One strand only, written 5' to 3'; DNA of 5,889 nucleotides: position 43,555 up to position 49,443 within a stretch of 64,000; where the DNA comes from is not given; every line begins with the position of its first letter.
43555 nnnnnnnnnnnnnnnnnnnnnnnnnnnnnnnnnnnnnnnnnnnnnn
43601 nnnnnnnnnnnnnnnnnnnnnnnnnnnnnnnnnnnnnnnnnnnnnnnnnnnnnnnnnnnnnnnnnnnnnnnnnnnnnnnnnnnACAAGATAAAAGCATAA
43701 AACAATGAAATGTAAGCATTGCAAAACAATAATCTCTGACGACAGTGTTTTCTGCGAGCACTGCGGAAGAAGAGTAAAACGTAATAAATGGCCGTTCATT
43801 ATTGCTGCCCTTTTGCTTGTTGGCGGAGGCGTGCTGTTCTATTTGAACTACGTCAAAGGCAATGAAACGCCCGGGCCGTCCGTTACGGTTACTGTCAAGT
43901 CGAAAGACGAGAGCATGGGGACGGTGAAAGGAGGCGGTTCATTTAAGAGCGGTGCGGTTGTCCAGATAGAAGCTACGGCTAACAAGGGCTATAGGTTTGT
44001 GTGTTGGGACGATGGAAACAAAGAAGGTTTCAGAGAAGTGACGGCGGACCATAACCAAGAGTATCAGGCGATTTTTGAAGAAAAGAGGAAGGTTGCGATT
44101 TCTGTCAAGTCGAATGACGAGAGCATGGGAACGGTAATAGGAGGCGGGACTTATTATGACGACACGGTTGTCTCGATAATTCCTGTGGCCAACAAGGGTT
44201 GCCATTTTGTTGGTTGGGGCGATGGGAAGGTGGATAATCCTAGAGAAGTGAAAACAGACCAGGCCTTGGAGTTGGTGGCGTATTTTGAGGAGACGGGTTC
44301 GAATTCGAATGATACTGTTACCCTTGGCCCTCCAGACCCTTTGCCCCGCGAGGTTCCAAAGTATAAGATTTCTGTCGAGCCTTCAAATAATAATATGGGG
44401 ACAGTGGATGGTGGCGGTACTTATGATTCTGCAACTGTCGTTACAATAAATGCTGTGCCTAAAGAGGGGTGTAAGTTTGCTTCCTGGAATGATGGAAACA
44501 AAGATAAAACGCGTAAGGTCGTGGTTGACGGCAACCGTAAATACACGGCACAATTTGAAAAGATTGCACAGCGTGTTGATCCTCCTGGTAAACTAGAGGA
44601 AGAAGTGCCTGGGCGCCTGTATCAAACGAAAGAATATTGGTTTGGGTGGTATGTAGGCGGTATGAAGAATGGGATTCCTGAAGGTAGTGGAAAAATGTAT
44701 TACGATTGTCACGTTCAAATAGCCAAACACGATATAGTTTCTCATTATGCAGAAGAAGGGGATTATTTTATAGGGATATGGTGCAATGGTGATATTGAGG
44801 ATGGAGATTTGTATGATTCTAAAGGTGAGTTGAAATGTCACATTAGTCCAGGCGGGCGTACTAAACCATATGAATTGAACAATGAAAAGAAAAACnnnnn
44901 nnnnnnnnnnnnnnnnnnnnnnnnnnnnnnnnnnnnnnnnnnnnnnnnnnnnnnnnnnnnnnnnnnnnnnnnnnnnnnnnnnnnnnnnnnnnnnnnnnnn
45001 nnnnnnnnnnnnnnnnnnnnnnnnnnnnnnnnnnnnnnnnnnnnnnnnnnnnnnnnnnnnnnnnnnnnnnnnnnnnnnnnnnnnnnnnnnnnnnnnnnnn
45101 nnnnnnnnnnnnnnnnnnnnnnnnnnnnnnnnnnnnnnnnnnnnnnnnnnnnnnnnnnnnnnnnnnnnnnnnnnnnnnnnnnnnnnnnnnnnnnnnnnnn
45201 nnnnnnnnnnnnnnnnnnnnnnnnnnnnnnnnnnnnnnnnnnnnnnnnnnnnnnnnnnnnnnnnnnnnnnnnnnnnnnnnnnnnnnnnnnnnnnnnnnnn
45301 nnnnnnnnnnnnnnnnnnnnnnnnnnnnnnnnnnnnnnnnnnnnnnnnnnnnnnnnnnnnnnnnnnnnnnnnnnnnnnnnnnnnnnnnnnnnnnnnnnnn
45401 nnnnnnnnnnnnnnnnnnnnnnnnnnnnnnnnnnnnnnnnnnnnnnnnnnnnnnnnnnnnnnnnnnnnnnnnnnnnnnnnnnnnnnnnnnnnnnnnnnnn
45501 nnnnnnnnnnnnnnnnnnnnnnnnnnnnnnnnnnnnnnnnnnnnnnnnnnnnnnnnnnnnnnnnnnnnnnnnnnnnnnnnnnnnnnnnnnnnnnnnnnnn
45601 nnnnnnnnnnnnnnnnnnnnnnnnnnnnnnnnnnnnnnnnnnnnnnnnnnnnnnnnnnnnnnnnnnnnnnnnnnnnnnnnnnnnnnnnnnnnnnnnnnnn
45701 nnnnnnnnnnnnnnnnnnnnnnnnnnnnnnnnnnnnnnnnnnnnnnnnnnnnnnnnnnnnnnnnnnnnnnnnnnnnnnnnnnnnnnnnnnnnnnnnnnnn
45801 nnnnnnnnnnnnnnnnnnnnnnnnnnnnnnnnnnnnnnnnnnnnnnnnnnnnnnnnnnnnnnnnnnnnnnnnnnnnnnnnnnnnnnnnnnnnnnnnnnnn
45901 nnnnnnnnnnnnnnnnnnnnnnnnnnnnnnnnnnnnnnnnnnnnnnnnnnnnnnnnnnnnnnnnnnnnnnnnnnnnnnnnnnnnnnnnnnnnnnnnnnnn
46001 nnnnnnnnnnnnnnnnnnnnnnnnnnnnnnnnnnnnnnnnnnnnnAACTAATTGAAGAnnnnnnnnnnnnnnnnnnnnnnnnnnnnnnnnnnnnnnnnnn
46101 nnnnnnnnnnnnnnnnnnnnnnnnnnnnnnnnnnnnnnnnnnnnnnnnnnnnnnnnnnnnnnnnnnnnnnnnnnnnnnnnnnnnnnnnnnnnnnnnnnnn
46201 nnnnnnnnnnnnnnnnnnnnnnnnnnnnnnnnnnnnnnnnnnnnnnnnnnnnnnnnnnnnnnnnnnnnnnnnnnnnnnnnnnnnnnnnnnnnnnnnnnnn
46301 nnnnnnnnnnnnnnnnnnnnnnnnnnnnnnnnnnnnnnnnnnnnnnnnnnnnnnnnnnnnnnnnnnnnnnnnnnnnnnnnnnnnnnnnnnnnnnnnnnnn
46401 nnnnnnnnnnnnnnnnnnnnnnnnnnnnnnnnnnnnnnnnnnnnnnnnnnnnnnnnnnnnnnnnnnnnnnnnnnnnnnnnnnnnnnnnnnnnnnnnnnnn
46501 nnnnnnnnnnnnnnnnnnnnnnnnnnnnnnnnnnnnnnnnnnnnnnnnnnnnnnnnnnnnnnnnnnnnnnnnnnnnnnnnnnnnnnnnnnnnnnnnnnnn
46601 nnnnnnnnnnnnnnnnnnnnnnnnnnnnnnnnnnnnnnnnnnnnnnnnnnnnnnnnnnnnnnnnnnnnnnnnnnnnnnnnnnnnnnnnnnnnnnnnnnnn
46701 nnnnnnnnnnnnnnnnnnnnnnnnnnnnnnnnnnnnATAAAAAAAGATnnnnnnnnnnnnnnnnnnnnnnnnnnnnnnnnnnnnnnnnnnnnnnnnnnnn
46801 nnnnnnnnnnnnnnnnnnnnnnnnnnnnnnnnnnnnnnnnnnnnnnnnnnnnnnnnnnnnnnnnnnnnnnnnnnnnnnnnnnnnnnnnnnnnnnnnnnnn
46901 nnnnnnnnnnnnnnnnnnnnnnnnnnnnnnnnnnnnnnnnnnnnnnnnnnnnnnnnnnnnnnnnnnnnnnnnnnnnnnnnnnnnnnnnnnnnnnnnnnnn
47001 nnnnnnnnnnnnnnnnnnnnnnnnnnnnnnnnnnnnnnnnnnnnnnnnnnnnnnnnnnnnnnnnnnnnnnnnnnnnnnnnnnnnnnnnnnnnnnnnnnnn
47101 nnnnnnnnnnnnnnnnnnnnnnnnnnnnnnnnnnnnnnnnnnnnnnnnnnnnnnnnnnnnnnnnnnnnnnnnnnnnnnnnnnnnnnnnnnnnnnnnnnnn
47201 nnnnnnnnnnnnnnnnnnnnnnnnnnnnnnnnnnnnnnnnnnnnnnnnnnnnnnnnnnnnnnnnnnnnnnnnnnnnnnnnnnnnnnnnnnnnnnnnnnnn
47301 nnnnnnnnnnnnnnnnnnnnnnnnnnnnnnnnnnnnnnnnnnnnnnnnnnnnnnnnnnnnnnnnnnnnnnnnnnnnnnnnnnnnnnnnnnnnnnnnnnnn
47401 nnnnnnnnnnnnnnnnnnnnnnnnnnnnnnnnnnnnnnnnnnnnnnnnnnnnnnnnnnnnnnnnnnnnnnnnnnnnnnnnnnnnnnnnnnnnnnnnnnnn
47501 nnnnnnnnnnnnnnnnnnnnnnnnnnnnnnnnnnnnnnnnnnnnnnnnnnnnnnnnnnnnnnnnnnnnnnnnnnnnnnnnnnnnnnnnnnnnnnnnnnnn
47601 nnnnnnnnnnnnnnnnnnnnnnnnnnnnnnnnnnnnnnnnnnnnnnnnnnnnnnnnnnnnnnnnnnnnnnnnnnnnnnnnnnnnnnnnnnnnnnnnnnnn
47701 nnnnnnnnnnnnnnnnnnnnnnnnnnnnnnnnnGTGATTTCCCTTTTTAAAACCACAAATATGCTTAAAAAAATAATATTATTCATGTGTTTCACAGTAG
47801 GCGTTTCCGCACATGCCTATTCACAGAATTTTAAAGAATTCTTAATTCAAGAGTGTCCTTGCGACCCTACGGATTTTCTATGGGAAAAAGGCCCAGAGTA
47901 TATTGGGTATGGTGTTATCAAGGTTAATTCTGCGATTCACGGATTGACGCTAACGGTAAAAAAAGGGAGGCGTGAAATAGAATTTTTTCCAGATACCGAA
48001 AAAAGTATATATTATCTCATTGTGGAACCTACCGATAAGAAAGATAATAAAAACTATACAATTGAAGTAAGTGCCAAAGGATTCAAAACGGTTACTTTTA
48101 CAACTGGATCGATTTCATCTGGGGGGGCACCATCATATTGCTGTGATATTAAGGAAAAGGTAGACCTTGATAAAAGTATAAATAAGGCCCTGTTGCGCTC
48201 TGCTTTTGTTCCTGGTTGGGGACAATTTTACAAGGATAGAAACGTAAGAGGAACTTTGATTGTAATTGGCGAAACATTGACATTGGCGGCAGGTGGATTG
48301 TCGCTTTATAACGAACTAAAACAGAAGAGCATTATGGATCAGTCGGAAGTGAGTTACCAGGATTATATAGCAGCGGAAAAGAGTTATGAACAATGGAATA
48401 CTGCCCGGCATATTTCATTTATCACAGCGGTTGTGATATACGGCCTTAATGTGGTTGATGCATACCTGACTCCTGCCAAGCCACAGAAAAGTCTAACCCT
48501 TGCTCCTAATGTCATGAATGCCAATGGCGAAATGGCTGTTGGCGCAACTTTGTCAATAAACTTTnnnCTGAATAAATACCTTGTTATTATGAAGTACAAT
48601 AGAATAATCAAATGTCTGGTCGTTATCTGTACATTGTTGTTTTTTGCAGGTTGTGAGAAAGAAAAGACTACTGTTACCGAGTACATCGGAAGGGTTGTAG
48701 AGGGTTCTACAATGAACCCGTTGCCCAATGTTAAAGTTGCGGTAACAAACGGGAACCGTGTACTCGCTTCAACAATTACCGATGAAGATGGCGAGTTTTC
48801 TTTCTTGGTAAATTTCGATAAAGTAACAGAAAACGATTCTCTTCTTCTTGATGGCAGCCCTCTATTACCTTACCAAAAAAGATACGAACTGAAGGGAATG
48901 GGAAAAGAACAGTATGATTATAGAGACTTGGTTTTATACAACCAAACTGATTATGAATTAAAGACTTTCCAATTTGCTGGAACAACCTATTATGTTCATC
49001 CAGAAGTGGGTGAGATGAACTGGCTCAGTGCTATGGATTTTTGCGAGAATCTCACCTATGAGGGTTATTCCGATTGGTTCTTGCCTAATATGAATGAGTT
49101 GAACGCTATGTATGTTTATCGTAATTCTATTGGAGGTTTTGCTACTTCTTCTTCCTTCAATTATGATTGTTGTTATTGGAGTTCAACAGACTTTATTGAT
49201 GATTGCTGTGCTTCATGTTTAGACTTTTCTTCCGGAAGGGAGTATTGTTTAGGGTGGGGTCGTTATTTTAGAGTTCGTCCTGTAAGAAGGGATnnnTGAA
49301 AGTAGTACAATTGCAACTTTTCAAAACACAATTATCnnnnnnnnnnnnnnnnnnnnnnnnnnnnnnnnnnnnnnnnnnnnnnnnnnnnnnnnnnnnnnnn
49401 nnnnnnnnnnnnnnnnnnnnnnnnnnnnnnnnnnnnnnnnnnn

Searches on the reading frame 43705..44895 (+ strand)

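Call 21: search_protein_families(library=pfam, proteins=[window:43705-44895:+], max_evalue=0.0001)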
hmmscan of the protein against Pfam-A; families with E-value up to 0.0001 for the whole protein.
window:43705-44895:+ (397 aa): 1 family
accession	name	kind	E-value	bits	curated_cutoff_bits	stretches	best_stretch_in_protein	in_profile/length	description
PF18998.6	Flg_new_2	-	7.2e-27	93.6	23.6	2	224-287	3-72/73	Divergent InlB B-repeat domain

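Call 30: search_protein_families(library=ncbifam, proteins=[window:43705-44895:+], max_evalue=0.001)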
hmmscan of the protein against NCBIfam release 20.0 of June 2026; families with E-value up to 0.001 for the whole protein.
window:43705-44895:+ (397 aa): 2 families
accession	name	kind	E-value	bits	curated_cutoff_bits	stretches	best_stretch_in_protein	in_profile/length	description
NF007679.0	PRK10354.1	subfamily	0.00061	20.1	130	1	91-137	13-58/70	RNA chaperone/antiterminator CspA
NF007378.0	PRK09890.1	equivalog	0.00084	19.5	144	1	91-135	13-56/70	cold shock protein CspG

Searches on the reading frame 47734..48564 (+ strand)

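Call 97: search_protein_families(library=pfam, proteins=[window:47734-48564:+], max_evalue=0.0001)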
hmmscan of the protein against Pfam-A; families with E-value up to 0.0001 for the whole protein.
window:47734-48564:+ (277 aa): 1 family
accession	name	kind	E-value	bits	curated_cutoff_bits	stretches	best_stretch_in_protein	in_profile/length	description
PF18935.5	DUF5683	-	1.4e-10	41.9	26.7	1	148-277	4-151/151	Family of unknown function (DUF5683)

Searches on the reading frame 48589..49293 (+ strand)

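Call 97: search_protein_families(library=pfam, proteins=[window:48589-49293:+], max_evalue=0.0001)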
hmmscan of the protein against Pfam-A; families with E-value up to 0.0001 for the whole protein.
window:48589-49293:+ (235 aa): 2 families
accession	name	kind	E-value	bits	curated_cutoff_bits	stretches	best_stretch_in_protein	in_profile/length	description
PF07603.17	Lcl_C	-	3e-12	47.3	34.9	1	141-233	20-117/117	Lcl C-terminal domain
PF13620.12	CarboxypepD_reg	-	1e-05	26.2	32.3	1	34-72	4-42/82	Carboxypeptidase regulatory-like domain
